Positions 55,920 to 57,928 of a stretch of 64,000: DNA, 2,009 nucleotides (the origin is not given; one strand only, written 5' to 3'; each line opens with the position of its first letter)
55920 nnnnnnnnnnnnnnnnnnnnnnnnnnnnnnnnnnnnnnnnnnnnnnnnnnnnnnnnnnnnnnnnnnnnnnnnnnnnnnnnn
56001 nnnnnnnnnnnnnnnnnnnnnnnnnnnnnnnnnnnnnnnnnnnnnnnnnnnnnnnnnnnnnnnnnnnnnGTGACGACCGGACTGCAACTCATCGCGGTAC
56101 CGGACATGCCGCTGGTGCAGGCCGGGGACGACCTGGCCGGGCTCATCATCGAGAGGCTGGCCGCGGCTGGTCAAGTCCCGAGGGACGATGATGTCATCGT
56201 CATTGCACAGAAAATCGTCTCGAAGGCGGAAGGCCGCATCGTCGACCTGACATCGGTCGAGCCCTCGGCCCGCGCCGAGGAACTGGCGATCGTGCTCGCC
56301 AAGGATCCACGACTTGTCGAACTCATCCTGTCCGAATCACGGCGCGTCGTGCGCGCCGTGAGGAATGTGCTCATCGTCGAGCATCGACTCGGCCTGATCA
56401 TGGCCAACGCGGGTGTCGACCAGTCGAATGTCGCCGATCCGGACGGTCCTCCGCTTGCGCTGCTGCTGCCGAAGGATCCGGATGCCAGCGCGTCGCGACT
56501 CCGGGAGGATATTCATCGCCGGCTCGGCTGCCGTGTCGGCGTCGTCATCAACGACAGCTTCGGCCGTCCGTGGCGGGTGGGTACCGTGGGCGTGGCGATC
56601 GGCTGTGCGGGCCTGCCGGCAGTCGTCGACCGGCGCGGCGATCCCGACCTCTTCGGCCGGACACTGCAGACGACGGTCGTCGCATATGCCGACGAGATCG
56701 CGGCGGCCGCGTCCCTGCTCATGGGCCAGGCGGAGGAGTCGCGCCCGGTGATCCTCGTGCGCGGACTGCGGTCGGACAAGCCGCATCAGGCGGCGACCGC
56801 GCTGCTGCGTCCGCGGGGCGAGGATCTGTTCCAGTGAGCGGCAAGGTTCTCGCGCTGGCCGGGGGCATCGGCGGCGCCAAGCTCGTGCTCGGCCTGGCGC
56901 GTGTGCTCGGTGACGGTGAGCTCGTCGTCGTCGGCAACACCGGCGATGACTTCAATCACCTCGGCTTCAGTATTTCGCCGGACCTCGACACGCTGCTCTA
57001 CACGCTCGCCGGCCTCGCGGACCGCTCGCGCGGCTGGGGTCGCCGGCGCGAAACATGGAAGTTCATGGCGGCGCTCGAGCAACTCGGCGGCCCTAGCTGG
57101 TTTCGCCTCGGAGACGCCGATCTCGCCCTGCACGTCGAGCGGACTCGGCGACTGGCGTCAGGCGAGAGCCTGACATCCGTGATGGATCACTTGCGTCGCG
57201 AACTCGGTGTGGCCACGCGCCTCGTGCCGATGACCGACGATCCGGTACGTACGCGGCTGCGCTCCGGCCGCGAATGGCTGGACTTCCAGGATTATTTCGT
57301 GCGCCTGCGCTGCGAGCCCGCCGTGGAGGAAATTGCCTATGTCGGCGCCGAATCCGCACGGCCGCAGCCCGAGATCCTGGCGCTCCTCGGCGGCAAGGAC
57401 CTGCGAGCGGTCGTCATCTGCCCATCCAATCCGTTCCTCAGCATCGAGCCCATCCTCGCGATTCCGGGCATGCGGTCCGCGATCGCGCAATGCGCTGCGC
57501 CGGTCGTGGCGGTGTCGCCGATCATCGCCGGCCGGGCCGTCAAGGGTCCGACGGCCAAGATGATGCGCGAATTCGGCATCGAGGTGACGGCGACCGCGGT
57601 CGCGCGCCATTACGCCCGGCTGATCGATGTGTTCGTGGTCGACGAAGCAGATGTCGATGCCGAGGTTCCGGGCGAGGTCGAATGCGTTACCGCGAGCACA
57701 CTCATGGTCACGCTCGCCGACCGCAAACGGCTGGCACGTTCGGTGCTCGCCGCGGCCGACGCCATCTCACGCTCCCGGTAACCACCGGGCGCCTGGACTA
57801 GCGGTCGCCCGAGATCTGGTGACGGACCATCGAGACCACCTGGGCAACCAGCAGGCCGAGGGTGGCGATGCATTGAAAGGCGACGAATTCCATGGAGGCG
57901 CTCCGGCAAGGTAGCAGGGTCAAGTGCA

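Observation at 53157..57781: cofE and cofD are translationally coupled to a FadH-like dienoyl-CoA reductase; CofE is the single-domain type and no cofC/fbiD is nearby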

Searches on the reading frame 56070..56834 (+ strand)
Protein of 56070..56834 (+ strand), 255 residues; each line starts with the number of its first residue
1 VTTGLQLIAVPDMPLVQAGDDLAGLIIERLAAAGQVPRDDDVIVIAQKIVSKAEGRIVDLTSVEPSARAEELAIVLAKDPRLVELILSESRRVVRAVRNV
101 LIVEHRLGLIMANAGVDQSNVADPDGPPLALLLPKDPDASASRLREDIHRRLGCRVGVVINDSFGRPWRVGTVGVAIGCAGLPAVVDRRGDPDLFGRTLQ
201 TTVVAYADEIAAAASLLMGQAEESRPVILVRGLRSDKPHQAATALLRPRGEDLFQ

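Call 7: search_protein_families(library=pfam, proteins=[window:56070-56834:+])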
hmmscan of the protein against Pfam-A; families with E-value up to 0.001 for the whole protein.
window:56070-56834:+ (255 aa): 1 family
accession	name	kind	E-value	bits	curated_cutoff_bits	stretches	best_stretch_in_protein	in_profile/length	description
PF01996.21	F420_ligase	-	1.9e-80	269.9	25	1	13-232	4-218/218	F420-0:Gamma-glutamyl ligase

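Call 8: search_protein_families(library=ncbifam, proteins=[window:56070-56834:+])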
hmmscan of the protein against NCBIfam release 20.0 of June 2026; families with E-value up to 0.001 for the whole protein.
window:56070-56834:+ (255 aa): 4 families
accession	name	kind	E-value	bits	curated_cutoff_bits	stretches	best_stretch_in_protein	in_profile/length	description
TIGR01916.1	F420_cofE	equivalog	6.7e-83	277.9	180.65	1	6-255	2-244/244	coenzyme F420-0:L-glutamate ligase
NF009809.0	PRK13293.1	equivalog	6.5e-80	268.1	274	1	5-255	3-244/253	coenzyme F420-0:L-glutamate ligase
NF009810.0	PRK13294.1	equivalog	5e-64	216.8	304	1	3-255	11-243/449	coenzyme F420-0:L-glutamate ligase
TIGR04132.1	intra_fol_E_lig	hypoth_equivalog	6e-22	78.2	350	1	38-232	29-202/241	putative folate metabolism gamma-glutamate ligase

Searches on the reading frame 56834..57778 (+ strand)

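Call 7: search_protein_families(library=pfam, proteins=[window:56834-57778:+])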
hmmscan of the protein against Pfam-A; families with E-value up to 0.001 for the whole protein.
window:56834-57778:+ (315 aa): 1 family
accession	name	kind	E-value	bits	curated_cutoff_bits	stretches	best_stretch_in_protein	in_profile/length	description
PF01933.23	CofD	-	4.1e-42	144.8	30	1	5-281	1-261/290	2-phospho-L-lactate transferase CofD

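Call 8: search_protein_families(library=ncbifam, proteins=[window:56834-57778:+])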
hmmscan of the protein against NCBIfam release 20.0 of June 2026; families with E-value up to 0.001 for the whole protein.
window:56834-57778:+ (315 aa): 2 families
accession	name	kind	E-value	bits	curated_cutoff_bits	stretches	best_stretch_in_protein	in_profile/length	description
TIGR01819.1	F420_cofD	equivalog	1.7e-89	299.8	257.45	1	6-305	2-300/301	2-phospho-L-lactate transferase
TIGR01826.1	CofD_related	subfamily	2.1e-07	30.7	196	1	113-304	100-281/310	uridine diphosphate-N-acetylglucosamine-binding protein YvcK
